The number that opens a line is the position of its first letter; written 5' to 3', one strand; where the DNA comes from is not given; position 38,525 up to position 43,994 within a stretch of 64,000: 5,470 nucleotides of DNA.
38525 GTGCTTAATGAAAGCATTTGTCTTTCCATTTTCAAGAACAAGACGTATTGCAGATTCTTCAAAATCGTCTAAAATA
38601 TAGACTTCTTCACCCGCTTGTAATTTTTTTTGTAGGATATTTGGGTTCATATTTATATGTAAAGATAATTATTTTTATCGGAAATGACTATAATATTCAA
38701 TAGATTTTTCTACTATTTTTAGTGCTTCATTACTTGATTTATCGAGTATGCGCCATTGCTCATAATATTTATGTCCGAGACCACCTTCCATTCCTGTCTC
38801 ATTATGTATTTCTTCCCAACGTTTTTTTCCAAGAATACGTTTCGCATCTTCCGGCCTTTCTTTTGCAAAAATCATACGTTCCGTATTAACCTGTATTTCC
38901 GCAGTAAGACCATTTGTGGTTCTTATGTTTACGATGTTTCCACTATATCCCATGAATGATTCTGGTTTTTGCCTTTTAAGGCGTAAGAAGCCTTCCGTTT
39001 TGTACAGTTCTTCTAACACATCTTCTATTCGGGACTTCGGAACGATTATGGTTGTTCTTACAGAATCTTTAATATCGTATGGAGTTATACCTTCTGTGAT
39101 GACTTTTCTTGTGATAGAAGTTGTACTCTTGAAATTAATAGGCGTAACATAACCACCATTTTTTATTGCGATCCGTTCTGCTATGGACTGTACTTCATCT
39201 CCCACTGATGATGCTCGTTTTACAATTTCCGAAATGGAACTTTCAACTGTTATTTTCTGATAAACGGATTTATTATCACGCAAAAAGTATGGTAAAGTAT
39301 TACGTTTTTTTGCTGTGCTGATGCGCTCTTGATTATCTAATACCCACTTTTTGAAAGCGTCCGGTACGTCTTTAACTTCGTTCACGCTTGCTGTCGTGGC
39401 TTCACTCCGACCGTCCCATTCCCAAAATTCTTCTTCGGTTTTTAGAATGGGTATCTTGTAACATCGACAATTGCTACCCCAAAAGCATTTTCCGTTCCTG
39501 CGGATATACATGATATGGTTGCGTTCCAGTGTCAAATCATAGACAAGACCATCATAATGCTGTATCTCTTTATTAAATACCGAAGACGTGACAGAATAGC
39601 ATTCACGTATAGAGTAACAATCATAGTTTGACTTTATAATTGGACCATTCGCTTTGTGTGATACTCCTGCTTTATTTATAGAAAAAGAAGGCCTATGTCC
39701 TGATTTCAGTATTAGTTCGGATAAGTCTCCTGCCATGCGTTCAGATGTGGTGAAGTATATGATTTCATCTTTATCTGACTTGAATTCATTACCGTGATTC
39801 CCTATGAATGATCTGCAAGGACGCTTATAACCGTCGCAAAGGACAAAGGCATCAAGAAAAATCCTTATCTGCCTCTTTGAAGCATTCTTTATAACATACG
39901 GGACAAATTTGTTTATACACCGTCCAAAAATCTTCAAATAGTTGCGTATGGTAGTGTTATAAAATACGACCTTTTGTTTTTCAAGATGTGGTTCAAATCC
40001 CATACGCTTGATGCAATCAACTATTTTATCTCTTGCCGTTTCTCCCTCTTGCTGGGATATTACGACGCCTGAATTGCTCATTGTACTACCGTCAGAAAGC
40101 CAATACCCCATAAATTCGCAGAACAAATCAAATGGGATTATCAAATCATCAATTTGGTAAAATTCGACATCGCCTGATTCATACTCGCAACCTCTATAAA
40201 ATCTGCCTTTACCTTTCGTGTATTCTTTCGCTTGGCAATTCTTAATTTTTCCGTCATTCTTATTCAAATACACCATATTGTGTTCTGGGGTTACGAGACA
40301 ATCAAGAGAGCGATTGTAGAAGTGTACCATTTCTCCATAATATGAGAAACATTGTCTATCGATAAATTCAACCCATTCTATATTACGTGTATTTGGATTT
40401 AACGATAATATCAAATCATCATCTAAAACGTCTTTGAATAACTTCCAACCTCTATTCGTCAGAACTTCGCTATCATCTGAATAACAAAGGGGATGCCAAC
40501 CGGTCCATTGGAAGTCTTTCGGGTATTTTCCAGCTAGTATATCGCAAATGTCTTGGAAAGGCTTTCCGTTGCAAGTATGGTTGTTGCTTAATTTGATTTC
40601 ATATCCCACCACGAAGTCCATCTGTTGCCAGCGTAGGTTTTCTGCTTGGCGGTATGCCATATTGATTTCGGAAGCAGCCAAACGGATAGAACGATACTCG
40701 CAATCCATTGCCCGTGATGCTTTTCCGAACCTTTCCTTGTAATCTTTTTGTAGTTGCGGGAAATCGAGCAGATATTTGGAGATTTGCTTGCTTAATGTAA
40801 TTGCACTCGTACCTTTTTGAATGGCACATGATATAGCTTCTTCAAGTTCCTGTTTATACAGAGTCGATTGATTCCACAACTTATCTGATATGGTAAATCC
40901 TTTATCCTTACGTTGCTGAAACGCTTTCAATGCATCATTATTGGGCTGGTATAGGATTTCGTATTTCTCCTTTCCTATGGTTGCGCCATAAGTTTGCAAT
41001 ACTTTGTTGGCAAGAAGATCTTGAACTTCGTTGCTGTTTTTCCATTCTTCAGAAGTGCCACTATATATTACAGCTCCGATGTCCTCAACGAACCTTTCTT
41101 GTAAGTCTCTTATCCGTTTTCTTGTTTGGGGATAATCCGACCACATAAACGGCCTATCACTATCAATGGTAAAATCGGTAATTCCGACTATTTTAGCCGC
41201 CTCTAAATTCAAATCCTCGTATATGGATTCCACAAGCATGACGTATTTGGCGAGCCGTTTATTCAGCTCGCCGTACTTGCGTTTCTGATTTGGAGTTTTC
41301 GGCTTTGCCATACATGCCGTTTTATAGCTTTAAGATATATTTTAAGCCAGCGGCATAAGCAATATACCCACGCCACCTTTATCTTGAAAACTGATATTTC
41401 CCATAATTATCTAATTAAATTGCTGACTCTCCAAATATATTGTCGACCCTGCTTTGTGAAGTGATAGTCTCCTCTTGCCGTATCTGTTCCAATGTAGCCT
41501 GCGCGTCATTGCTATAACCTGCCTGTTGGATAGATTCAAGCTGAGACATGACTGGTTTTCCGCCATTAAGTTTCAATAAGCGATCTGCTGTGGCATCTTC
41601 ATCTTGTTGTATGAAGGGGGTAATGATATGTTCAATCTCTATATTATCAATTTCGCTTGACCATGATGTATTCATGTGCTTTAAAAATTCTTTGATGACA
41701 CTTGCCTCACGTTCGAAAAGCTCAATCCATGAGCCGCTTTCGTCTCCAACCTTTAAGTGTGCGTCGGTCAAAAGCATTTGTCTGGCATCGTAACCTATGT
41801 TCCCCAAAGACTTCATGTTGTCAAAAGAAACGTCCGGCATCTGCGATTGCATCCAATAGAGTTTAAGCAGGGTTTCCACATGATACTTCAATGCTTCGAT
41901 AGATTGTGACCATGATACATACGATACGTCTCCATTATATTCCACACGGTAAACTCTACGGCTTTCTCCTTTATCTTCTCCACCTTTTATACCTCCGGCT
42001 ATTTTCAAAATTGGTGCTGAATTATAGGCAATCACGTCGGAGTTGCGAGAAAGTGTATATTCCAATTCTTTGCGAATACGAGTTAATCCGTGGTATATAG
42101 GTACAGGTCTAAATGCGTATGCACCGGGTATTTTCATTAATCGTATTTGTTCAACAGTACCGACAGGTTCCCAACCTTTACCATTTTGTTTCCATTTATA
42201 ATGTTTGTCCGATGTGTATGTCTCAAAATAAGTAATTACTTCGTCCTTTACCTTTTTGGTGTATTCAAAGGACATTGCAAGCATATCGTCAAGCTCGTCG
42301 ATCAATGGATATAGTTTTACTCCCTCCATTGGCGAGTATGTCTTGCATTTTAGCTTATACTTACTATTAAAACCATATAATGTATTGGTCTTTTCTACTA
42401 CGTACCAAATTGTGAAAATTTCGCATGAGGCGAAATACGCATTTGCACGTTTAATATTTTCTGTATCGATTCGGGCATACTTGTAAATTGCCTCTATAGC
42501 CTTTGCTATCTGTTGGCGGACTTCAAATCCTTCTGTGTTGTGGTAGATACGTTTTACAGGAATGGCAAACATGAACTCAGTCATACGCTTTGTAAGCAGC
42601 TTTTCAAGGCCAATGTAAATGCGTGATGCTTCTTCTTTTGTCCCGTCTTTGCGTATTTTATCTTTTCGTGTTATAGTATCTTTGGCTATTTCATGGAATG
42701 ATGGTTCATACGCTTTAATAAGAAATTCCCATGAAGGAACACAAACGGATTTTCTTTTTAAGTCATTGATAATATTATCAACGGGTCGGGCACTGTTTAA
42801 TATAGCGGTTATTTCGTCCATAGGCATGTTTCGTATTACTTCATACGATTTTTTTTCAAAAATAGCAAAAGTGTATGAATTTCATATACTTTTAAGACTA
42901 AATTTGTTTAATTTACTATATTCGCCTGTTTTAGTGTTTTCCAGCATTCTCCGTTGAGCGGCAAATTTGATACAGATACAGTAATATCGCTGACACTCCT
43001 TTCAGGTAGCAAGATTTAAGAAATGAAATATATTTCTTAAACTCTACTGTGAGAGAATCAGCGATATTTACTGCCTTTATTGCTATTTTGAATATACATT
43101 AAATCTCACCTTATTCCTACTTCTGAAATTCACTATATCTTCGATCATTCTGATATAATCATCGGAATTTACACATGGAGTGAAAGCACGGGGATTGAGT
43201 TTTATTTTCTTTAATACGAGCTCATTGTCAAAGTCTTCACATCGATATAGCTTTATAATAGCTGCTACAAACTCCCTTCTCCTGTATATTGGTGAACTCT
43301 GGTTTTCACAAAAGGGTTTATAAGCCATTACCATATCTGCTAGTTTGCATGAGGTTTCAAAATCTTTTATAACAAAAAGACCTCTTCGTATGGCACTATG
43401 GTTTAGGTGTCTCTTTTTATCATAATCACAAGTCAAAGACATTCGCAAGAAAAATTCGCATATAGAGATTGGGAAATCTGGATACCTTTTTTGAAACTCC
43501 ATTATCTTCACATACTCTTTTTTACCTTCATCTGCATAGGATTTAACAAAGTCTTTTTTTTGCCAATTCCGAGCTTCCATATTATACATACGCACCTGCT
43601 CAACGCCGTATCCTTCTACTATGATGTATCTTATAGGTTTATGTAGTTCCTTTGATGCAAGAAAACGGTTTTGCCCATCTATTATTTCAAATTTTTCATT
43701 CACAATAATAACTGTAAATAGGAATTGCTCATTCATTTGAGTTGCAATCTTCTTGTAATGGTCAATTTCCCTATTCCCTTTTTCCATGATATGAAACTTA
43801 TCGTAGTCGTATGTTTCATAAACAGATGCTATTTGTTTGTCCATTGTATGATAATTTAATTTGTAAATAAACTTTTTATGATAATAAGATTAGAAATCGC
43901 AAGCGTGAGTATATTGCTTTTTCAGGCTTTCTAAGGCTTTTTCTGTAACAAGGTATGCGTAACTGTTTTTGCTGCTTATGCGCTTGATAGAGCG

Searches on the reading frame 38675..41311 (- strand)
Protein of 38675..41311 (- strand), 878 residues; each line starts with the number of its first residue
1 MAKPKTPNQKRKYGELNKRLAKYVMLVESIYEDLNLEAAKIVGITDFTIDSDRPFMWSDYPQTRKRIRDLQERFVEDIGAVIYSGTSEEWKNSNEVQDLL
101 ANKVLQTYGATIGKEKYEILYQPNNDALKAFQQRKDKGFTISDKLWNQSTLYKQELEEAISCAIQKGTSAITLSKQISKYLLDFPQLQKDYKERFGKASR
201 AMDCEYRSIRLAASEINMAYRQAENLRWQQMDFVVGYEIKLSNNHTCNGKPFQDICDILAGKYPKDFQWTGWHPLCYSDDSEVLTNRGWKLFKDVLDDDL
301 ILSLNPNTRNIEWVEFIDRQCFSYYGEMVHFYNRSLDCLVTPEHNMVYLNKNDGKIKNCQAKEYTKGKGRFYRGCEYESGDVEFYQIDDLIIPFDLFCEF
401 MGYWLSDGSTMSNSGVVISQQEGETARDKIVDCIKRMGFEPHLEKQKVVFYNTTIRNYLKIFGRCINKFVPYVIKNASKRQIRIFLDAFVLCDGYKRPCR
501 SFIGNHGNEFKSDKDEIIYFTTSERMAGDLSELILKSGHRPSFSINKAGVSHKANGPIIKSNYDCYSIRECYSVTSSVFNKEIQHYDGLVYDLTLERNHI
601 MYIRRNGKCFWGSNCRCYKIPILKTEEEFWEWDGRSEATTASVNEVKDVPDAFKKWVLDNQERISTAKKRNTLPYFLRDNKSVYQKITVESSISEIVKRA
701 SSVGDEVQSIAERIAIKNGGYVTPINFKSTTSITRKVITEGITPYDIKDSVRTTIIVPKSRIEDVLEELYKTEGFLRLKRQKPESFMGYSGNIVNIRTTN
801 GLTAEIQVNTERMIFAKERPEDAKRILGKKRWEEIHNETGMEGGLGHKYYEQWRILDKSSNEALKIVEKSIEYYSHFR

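Call 14: search_protein_families(library=phrogs, proteins=[window:38675-41311:-], max_evalue=0.001)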
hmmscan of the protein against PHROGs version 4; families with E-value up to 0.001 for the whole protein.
window:38675-41311:- (878 aa): 7 families
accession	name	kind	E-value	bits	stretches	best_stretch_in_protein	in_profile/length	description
phrog_7625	-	head and packaging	4.3e-89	300.7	2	17-279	14-244/504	head morphogenesis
phrog_35295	-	unknown function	3.3e-76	258.5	2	18-284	21-304/794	-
phrog_16625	-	moron, auxiliary metabolic gene and host takeover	1.6e-64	219.7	3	208-286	242-315/869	Bxa ADP-ribosyl transferase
phrog_1657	-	head and packaging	1.6e-18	68.1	1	64-260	69-265/337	head morphogenesis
phrog_115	-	head and packaging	4.1e-16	60.3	1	120-276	174-310/665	minor head protein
phrog_85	-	DNA, RNA and nucleotide metabolism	3.5e-05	23.5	1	275-348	88-160/866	thymidylate synthase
phrog_4728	-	head and packaging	6.5e-05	22.9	1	37-263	86-272/591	head morphogenesis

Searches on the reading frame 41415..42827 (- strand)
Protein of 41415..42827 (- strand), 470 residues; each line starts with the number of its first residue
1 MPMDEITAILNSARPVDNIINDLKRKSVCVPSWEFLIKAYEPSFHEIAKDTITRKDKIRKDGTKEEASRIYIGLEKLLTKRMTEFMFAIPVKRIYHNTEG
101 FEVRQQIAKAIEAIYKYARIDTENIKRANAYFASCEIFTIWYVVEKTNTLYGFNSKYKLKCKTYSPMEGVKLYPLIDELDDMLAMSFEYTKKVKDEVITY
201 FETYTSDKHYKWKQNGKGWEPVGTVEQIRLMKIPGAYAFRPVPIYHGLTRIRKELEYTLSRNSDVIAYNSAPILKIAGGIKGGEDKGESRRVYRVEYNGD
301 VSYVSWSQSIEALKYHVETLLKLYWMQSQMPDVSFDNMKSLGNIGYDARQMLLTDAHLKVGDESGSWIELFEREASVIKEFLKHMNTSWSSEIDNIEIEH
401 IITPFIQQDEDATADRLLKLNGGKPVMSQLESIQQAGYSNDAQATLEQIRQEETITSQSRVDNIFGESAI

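Call 14: search_protein_families(library=phrogs, proteins=[window:41415-42827:-], max_evalue=0.001)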
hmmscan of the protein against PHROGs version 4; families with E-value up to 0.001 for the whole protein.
window:41415-42827:- (470 aa): 1 family
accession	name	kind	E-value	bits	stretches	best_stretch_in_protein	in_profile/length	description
phrog_64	-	head and packaging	3.7e-46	158.7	1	15-466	73-508/547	portal protein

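Call 27: search_dna_similar(query=window:41415-42827:-, collection=phages, mode=protein, max_rows=30)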
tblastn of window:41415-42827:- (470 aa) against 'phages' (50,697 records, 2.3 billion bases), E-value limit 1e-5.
Records with a match: 31; places in all: 31; records where one place covers at least 80% of the query: 4.
Best place of each record, by identity: <60% 31.
By first word of the organism name: Riemerella 19; Bacteriophage 3; Cellulophaga 3; Porphyromonas 2; Bacteroides 2; Shigella 1; Phage 1.
By host as written in the record: Riemerella anatipestifer 6; Riemerella sp. 5; - 4; Cellulophaga sp. HaHa_2_1 3; Porphyromonas gingivalis ATCC 49417 2; Riemerella anatipestifer RAf8 1; Riemerella anatipestifer RAf1 1; Riemerella anatipestifer RA21 1; and 8 more.
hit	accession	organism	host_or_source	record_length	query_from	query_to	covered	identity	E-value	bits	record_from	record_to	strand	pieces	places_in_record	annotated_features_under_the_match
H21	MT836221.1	Bacteriophage sp.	human fecal samples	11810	6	453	95%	57.7%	2e-155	493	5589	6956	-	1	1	record has no annotation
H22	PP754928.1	Porphyromonas phage phage005b_ATCC49417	Porphyromonas gingivalis ATCC 49417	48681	2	455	97%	32.4%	3e-62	224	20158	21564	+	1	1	portal protein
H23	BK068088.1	Porphyromonas phage phage005a_ATCC49417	Porphyromonas gingivalis ATCC 49417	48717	2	455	97%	32.4%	3e-62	224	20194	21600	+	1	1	portal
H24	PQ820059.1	Riemerella phage PJO17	Riemerella sp.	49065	29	453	90%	26.9%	3e-31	133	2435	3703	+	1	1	portal protein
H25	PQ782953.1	Riemerella phage vB_RanS_CRP34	Riemerella anatipestifer RAf8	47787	132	459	70%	31.2%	4e-36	148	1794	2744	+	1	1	portal protein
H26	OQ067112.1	Riemerella phage vB_RanS_CRP2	Riemerella anatipestifer RAf1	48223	132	459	70%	31.2%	4e-36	148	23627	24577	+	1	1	portal protein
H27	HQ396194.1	Riemerella phage RAP44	Riemerella anatipestifer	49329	132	459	70%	31.2%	4e-36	148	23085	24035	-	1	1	phage portal protein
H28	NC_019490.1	Riemerella phage RAP44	Riemerella anatipestifer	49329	132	459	70%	31.2%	4e-36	148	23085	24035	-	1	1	portal protein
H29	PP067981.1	Riemerella phage vB_RanS_GDF21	Riemerella anatipestifer RA21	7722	132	459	70%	30.6%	4e-35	144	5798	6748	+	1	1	portal protein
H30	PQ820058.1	Riemerella phage PJA1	Riemerella sp.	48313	132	459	70%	30.6%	5e-35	144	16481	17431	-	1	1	hypothetical protein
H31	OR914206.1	Riemerella phage GRAP2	Riemerella anatipestifer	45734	132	452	68%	31.3%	4e-34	142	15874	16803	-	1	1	record has no annotation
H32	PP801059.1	Riemerella phage GRNRAP2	Riemerella anatipestifer 116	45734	132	452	68%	31.3%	4e-34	142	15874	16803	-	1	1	hypothetical protein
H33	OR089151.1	Riemerella phage vB_RanS_CRP19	Riemerella anatipestifer RAf490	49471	132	452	68%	31.3%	4e-34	142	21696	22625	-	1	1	portal protein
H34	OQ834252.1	Riemerella phage vB_RanS_CRP12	Riemerella anatipestifer RAf71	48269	132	453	69%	30.6%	1e-34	143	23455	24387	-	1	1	portal protein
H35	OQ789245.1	Riemerella phage vB_RanS_CRP6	Riemerella anatipestifer RAf63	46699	132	453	69%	30.2%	2e-34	143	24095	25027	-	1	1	portal protein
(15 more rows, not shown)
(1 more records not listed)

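Call 40: get_annotated_region(hit=H21, flank=6000)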
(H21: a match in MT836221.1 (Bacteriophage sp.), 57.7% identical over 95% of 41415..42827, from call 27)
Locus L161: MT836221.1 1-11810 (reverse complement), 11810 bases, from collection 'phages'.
description: UNVERIFIED: Bacteriophage sp. clone scaffold_1707 genomic sequence.
organism: Bacteriophage sp. (NCBI taxid 38018)
taxonomy: Viruses
host: -; source: human fecal samples; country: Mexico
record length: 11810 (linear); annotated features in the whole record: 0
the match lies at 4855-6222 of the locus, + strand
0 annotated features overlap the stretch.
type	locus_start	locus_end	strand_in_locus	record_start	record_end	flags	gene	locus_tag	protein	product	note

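Call 44: find_related_loci(query=window:41415-42827:-, collection=viral_contigs, flank=4000)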
Query window:41415-42827:- (470 aa) in viral_contigs; peptide patterns used: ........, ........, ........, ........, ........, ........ (x = any residue, [..] = any of these).
209 stretches matched a pattern; 206 encode a relative of the query (tblastn E <= 1e-3); the best 80 are kept; 80 distinct loci.
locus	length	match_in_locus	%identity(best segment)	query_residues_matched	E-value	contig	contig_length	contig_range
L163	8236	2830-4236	100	2-470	0e+0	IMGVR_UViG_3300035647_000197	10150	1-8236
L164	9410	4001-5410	100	1-470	0e+0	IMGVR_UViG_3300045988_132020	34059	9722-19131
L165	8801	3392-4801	100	1-470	0e+0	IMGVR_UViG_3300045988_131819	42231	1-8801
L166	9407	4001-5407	100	2-470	0e+0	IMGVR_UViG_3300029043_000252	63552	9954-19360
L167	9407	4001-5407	100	2-470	0e+0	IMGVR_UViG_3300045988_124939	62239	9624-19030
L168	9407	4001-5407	100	2-470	0e+0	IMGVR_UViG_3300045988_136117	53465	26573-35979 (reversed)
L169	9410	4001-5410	100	1-470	0e+0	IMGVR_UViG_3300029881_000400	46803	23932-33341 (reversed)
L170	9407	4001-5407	100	2-470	0e+0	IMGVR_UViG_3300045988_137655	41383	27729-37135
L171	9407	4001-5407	100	2-470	0e+0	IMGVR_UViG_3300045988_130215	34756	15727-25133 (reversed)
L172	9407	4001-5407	100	2-470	0e+0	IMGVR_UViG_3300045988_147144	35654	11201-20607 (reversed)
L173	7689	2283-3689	100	2-470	0e+0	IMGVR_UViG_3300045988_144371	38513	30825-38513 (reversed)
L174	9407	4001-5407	100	2-470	0e+0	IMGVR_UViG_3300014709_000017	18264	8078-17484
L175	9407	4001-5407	100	2-470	0e+0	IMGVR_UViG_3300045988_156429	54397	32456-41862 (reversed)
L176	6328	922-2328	100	2-470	0e+0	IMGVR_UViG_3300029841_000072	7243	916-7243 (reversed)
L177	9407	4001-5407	100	2-470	0e+0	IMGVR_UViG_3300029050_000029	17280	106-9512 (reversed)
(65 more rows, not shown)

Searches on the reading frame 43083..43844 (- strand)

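Call 20: search_protein_families(library=pfam, proteins=[window:43083-43844:-], max_evalue=0.01)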
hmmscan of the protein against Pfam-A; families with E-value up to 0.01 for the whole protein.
window:43083-43844:- (253 aa): 0 families

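Call 21: search_protein_families(library=phrogs, proteins=[window:43083-43844:-], max_evalue=0.001)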
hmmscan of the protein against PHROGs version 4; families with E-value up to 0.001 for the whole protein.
window:43083-43844:- (253 aa): 1 family
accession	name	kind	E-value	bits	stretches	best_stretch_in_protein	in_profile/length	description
phrog_12305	-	DNA, RNA and nucleotide metabolism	4.8e-34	118.7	1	1-245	3-239/271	ParB-like partition protein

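Call 77: search_protein_families(library=ncbifam, proteins=[window:43083-43844:-], max_evalue=0.01)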
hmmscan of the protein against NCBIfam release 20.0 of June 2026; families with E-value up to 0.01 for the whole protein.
window:43083-43844:- (253 aa): 1 family
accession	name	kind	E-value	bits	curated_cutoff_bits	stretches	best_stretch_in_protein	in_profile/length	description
TIGR00180.1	parB_part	domain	0.0058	16.4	58.45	1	50-90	55-96/186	ParB/RepB/Spo0J family partition protein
